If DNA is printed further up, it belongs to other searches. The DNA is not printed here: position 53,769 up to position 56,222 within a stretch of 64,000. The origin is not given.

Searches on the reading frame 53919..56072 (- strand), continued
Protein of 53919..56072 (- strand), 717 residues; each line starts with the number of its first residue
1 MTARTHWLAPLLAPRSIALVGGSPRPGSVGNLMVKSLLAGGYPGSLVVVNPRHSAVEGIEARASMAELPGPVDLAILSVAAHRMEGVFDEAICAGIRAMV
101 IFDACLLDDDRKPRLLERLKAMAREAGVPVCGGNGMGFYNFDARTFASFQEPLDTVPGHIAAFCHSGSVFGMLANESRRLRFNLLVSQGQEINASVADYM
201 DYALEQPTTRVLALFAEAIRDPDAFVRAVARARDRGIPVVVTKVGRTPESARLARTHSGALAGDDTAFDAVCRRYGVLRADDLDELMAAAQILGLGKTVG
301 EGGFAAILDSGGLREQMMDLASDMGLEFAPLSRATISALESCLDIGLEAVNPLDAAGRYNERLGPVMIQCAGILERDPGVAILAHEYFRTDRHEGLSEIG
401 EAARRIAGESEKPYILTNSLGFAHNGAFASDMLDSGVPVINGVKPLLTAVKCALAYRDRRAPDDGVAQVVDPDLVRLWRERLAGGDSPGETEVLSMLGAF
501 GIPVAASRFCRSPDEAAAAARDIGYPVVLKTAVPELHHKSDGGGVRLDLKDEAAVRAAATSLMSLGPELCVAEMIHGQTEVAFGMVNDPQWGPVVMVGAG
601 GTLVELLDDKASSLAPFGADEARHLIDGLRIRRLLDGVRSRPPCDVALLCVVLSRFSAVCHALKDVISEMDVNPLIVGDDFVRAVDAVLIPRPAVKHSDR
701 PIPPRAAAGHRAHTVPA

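Call 52: find_encoding_contigs(protein=P0266, flank=10000, max_places=1)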
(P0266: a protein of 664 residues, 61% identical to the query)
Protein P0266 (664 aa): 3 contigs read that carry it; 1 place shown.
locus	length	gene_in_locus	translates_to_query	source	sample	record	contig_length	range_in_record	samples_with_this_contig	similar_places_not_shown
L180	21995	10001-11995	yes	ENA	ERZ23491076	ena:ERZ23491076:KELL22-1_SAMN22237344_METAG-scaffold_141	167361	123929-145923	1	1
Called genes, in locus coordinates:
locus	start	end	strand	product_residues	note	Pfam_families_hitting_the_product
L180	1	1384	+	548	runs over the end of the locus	PF02776:TPP_enzyme_N, PF00205:TPP_enzyme_M, PF02775:TPP_enzyme_C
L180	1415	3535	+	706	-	PF00724:Oxidored_FMN, PF00070:Pyr_redox (faint), PF07992:Pyr_redox_2, PF12831:FAD_oxidored (weak), PF13450:NAD_binding_8 (weak), PF22620:OYE-like_second_a-b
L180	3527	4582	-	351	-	PF04116:FA_hydroxylase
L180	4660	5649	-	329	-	PF00126:HTH_1, PF03466:LysR_substrate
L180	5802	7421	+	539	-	PF00496:SBP_bac_5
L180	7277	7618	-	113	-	-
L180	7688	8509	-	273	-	PF05721:PhyH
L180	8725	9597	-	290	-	PF00126:HTH_1, PF03466:LysR_substrate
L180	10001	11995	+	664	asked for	PF13380:CoA_binding_2, PF13607:Succ_CoA_lig, PF13549:ATP-grasp_5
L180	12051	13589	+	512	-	PF01425:Amidase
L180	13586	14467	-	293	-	PF01063:Aminotran_4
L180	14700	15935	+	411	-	PF00557:Peptidase_M24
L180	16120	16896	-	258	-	PF00005:ABC_tran, PF02463:SMC_N, PF13304:AAA_21 (faint)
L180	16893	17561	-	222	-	PF00528:BPD_transp_1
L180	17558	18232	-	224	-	PF00528:BPD_transp_1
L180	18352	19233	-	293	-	PF00497:SBP_bac_3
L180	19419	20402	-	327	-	PF02746:MR_MLE_N, PF13378:MR_MLE_C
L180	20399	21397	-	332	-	PF17396:DUF1611_N, PF07755:DUF1611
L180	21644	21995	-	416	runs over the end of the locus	PF06609:TRI12, PF07690:MFS_1, PF00083:Sugar_tr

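Call 58: search_solved_structures(query=window:53919-56072:-, max_evalue=1e-50, show_alignments=2)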
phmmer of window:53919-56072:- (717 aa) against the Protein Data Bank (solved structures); distinct sequences matched with E-value up to 1e-50: 5.
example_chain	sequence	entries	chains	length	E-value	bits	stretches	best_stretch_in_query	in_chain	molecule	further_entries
8wzu_A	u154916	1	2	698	7.2e-67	229.3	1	9-678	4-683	4-hydroxybutyrate--CoA ligase [ADP-forming]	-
7cm9_A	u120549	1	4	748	1.1e-59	205.5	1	15-699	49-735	DMSP lyase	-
9y43_A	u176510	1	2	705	2e-59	204.7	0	11-355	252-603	3-hydroxypropionate--CoA ligase [ADP-forming]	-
9isq_A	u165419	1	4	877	6.7e-52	179.9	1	9-693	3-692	Protein acetyltransferase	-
9it0_A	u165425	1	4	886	2e-51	178.3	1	8-693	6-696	Protein acetyltransferase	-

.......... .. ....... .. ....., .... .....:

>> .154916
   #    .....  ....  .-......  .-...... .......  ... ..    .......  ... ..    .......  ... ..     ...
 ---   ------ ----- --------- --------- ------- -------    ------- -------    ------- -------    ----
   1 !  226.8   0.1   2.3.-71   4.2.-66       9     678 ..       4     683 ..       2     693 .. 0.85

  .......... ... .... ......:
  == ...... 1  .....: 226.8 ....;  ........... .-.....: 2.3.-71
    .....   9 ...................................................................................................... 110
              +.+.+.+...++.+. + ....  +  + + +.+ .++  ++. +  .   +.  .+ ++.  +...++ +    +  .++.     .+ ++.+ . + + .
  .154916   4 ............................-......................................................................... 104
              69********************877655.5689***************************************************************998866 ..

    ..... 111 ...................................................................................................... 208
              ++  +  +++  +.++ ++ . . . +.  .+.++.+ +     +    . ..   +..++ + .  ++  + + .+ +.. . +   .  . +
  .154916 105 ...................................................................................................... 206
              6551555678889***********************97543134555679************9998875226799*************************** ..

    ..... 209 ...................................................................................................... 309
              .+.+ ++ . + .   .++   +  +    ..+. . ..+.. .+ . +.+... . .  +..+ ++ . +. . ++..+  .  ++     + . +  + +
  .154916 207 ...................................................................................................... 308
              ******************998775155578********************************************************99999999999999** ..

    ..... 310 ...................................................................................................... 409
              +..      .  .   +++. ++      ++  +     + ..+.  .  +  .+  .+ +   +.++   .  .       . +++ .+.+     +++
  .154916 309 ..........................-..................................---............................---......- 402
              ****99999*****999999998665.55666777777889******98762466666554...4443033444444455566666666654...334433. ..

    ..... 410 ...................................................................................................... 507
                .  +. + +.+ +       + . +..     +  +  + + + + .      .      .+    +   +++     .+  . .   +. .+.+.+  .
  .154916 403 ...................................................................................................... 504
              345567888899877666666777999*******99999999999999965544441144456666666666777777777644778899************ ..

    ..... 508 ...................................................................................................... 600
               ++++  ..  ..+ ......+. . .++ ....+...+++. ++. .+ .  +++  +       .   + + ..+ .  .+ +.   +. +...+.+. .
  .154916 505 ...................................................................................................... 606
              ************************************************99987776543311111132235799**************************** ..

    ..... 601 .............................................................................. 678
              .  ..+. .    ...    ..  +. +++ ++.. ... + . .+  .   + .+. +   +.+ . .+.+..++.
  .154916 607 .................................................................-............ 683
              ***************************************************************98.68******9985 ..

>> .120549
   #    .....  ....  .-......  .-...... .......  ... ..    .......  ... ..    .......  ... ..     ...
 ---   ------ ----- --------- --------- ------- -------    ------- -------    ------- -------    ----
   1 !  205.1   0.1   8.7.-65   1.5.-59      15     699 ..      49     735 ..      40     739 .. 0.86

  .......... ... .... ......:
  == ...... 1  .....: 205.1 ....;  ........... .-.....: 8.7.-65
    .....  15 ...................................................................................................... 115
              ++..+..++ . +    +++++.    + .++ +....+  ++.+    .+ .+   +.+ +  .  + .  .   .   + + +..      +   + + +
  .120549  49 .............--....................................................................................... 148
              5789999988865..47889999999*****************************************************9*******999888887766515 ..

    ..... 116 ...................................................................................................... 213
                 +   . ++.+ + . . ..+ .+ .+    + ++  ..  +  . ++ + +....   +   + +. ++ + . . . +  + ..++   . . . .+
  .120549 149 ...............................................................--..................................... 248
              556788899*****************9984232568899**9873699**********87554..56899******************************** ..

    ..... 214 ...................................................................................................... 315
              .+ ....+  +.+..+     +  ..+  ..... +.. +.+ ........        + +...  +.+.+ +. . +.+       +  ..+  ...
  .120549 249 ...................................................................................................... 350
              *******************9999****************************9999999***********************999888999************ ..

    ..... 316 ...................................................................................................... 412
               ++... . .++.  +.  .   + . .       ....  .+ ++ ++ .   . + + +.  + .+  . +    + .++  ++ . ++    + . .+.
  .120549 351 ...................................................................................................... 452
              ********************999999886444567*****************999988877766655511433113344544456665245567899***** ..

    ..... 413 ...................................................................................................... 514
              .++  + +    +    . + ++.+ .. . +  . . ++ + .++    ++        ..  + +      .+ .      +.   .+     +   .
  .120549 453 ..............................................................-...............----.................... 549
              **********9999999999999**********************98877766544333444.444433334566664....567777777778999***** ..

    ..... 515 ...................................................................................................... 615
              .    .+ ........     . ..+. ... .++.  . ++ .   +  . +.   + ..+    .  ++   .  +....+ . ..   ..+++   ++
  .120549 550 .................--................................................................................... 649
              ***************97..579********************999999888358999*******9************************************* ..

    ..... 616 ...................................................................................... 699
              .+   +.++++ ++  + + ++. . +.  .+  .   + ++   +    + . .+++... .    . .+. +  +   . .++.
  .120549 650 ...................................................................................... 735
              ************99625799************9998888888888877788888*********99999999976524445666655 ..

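Call 63: search_protein_families(library=ncbifam, proteins=[L178:12993-14402:-, L178:7070-8674:-, L178:5985-6950:-, L180:14700-15935:+, L177:12129-14144:+], max_evalue=1e-10)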
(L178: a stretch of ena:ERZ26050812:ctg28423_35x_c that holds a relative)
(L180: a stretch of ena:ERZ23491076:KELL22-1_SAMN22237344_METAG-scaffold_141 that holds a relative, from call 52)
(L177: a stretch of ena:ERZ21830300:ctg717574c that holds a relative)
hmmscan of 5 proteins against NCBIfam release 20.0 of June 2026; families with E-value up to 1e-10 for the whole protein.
L178:12993-14402:- (469 aa): 5 families
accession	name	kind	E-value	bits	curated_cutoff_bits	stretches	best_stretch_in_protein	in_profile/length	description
TIGR01048.1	lysA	equivalog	2.3e-82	276.8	297.9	1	29-457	6-414/417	diaminopimelate decarboxylase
NF052544.1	OrLyDeCDokD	equivalog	1.1e-38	133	700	1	27-458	21-458/461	ornithine/lysine decarboxylase DokD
TIGR03099.1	dCO2ase_PEP1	hypoth_equivalog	1.5e-37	129.7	478.45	1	29-434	5-394/398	pyridoxal-dependent decarboxylase, exosortase A system-associated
NF006515.0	PRK08961.1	equivalog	4.8e-28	97.6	802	1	46-434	501-855/861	bifunctional aspartate kinase/diaminopimelate decarboxylase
NF041039.1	FslC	exception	8.6e-18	64.3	500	1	39-447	19-412/418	rhizoferrin biosystnesis N-citrylornithine decarboxylase FslC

L178:7070-8674:- (534 aa): 8 families
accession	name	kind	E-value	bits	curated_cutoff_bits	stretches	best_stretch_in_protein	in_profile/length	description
NF045468.1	Opp5A_nikA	equivalog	1.2e-33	116.4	600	1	89-374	44-322/488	nickel ABC transporter substrate-binding protein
TIGR02294.1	nickel_nikA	equivalog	1.7e-26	92.9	393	1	87-373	33-330/501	nickel ABC transporter substrate-binding protein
NF045467.1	Opp4A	equivalog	2.5e-25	88.8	650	1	202-372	202-382/556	oligopeptide ABC transporter substrate-binding protein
NF011942.0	PRK15413.1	equivalog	1.1e-23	83.8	594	1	39-371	14-344/512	glutathione ABC transporter substrate-binding protein GsiB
NF043070.1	DppA_dipep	equivalog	2.2e-23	82.6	1005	1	83-494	54-501/535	dipeptide ABC transporter periplasmic-binding protein DppA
NF011689.0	PRK15109.1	equivalog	1.7e-17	63.3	560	1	173-500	168-510/547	ABC transporter substrate-binding protein SapA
NF047575.1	opine_bind_CntA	exception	2.2e-16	59.5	800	1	89-235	65-218/535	staphylopine-dependent metal ABC transporter substrate-binding lipoprotein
TIGR04028.1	SBP_KPN_01854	hypoth_equivalog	3.5e-11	42.4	468.5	0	75-373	16-334/509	TIGR04028 family ABC transporter substrate-binding protein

L178:5985-6950:- (321 aa): 8 families
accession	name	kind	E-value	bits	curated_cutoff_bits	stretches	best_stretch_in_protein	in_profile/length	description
TIGR01249.1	pro_imino_pep_1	equivalog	6.4e-130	432.8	259.75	1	17-320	2-306/307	prolyl aminopeptidase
TIGR01250.1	pro_imino_pep_2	subfamily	8.8e-20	71.4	167.65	1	25-140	8-126/288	proline iminopeptidase-family hydrolase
NF045945.1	ProImpepLactob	equivalog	3.3e-17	62.9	400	1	40-305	25-275/293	proline iminopeptidase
NF045632.1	hydroxlase_HsaD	equivalog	1.3e-13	50.6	400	1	27-142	19-136/290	4,5:9,10-diseco-3-hydroxy-5,9,17-trioxoandrosta-1(10),2-diene-4-oate hydrolase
NF045948.1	ProImpepThrmp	equivalog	1.7e-13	50.7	500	1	29-140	11-125/291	proline iminopeptidase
TIGR02427.1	protocat_pcaD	equivalog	1.1e-12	47.9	255.85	0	32-141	2-110/251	3-oxoadipate enol-lactonase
NF051488.1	bifunc_PcaDC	exception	6.4e-12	45.3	390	0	67-141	37-109/375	bifunctional 3-oxoadipate enol-lactonase/4-carboxymuconolactone decarboxylase PcaDC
TIGR03611.1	RutD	equivalog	7.5e-11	41.9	238.5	0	51-140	24-110/258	pyrimidine utilization protein D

L180:14700-15935:+ (411 aa): 6 families
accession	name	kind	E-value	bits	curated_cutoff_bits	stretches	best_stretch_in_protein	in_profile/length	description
NF043017.1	DimsulpropLyDddP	equivalog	7.3e-91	305.2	600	1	22-409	48-442/443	dimethylsulfonioproprionate lyase DddP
NF040821.1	dipep_PepQ_Arch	equivalog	6.1e-17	61.6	630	1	171-398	116-336/346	Xaa-Pro dipeptidase PepQ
NF008131.0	PRK10879.1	equivalog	1.1e-13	50.9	465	1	164-318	160-313/438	Xaa-Pro aminopeptidase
NF007310.0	PRK09795.1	equivalog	1.9e-13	50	393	1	175-404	125-352/361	aminopeptidase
TIGR00500.1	met_pdase_I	equivalog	4.7e-11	42.7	171.35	0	249-384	81-212/247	type I methionyl aminopeptidase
NF011174.0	PRK14576.1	subfamily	7.4e-11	41.5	487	0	158-321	158-318/405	putative endopeptidase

L177:12129-14144:+ (671 aa): 3 families
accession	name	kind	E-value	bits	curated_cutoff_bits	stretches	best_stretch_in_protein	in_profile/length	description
NF050156.1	CapLactmsAlpCapA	equivalog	2.4e-136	455.8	1000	1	2-668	2-686/689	caprolactamase subunit alpha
NF042975.2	AcphenoCarb_ApcC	equivalog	1.5e-78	264.7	1500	1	3-490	11-515/733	acetophenone carboxylase subunit gamma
NF042960.1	AcphenoCarb_ApcA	equivalog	5.6e-55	186.8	1250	1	3-669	4-657/658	acetophenone carboxylase subunit alpha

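Call 70: search_protein_families(library=ncbifam, proteins=[L178:1312-2103:+, L175:7120-7956:+, L178:12135-12923:-], max_evalue=1e-40)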
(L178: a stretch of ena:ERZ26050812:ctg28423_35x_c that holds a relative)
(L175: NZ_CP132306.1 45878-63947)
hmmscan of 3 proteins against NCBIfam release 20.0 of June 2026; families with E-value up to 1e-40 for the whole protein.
L178:1312-2103:+ (263 aa): 16 families
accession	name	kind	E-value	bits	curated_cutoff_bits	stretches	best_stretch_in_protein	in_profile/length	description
NF002936.2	PRK03580.1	equivalog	7.3e-86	287.7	500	1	3-263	2-261/261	crotonobetainyl-CoA hydratase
NF051848.1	EnCoAHydtEchA19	equivalog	4.4e-65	219.8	400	1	9-263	5-258/258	enoyl-CoA hydratase EchA19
NF006100.0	PRK08252.1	subfamily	6.8e-61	206.1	282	1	4-263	3-254/254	crotonase/enoyl-CoA hydratase family protein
NF042430.2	EnCoAhydt_DpgD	equivalog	5.5e-55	186.6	400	1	11-263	4-258/258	enoyl-CoA-hydratase DpgD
NF005864.0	PRK07799.1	equivalog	1.2e-51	175.4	316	1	8-262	12-265/266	crotonase/enoyl-CoA hydratase family protein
NF005073.0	PRK06495.1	subfamily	3.1e-48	164.3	296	1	4-263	4-257/257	enoyl-CoA hydratase/isomerase family protein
NF005803.0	PRK07658.1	equivalog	3.2e-48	164.4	313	1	5-263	3-257/257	enoyl-CoA hydratase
NF004781.0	PRK06127.1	subfamily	5.8e-47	160.6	291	1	6-263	13-269/269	enoyl-CoA hydratase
NF004840.0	PRK06190.1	equivalog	4e-45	154.5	253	1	2-235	2-235/260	enoyl-CoA hydratase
NF006007.0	PRK08138.1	subfamily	2.7e-44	151.5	355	1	7-263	11-261/261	enoyl-CoA hydratase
NF005802.0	PRK07657.1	equivalog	6.9e-44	150.3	363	1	9-262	9-259/260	enoyl-CoA hydratase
NF006566.0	PRK09076.1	subfamily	7.9e-44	150.2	286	1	4-261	5-258/260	enoyl-CoA hydratase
NF005126.0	PRK06563.1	subfamily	1.4e-43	149.1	261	1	3-263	6-263/263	crotonase/enoyl-CoA hydratase family protein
NF004517.0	PRK05862.1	equivalog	6.7e-42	143.8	396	1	2-262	2-256/257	enoyl-CoA hydratase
NF004475.0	PRK05809.1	subfamily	9.3e-42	143.3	394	1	5-262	5-259/260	short-chain-enoyl-CoA hydratase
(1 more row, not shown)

L175:7120-7956:+ (278 aa): 13 families
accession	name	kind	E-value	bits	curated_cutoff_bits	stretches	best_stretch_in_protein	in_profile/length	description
NF002936.2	PRK03580.1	equivalog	9.2e-82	274.3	500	1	8-277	2-260/261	crotonobetainyl-CoA hydratase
NF051848.1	EnCoAHydtEchA19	equivalog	2.3e-66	224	400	1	11-277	2-257/258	enoyl-CoA hydratase EchA19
NF006100.0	PRK08252.1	subfamily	1.4e-61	208.3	282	1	8-277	2-253/254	crotonase/enoyl-CoA hydratase family protein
NF042430.2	EnCoAhydt_DpgD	equivalog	1e-56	192.3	400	1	17-277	5-257/258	enoyl-CoA-hydratase DpgD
NF005864.0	PRK07799.1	equivalog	2.8e-53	180.8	316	1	8-277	7-265/266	crotonase/enoyl-CoA hydratase family protein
NF005073.0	PRK06495.1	subfamily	2.1e-47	161.6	296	1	9-277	4-256/257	enoyl-CoA hydratase/isomerase family protein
NF006007.0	PRK08138.1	subfamily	1.3e-45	155.8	355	1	18-277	17-260/261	enoyl-CoA hydratase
NF005126.0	PRK06563.1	subfamily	2.8e-45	154.7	261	1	8-277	6-262/263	crotonase/enoyl-CoA hydratase family protein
NF004840.0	PRK06190.1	equivalog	3.5e-45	154.6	253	1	9-237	4-227/260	enoyl-CoA hydratase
NF005803.0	PRK07658.1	equivalog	7.2e-45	153.4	313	1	10-277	3-256/257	enoyl-CoA hydratase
NF004517.0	PRK05862.1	equivalog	3.5e-43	147.9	396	1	8-276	3-255/257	enoyl-CoA hydratase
NF005802.0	PRK07657.1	equivalog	1.3e-42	146.2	363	1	10-277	4-259/260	enoyl-CoA hydratase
NF006108.0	PRK08259.1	equivalog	7.8e-41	140.3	273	1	9-248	3-233/256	crotonase/enoyl-CoA hydratase family protein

L178:12135-12923:- (262 aa): 3 families
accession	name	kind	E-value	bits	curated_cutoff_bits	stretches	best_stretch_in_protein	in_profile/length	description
NF004779.0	PRK06125.1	subfamily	6.6e-99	330.6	261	1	1-258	1-258/259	short-chain dehydrogenase/reductase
NF005559.1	PRK07231.1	subfamily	4.6e-42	144.2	215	1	5-254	2-248/249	glucose 1-dehydrogenase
NF052558.1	MBtsdlDhBudC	equivalog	1.5e-41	142.6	270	1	6-257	2-245/250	meso-2,3-butanediol dehydrogenase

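Call 92: search_solved_structures(query=L178:12993-14402:-, max_evalue=1e-30)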
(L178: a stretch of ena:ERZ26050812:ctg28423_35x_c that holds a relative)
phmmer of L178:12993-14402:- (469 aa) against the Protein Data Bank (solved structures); distinct sequences matched with E-value up to 1e-30: 8.
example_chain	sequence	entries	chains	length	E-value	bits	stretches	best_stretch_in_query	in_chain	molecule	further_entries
2p3e_A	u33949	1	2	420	1.5e-44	155.8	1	28-453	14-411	Diaminopimelate decarboxylase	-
1twi_A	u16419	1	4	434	1e-40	143.2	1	28-465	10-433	Diaminopimelate decarboxylase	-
1tuf_A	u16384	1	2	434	1.1e-40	143.2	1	28-465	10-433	Diaminopimelate decarboxylase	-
4xg1_A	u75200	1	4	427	1.2e-38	136.4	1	22-457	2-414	Diaminopimelate decarboxylase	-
3n2b_A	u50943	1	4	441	5e-37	131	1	21-458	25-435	Diaminopimelate decarboxylase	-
5x7m_A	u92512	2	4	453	1.9e-36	129.2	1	28-459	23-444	Diaminopimelate decarboxylase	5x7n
1hkv_A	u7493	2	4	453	4.5e-35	124.6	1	30-459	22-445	DIAMINOPIMELATE DECARBOXYLASE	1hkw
2o0t_A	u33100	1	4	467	5.1e-35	124.4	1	30-460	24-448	Diaminopimelate decarboxylase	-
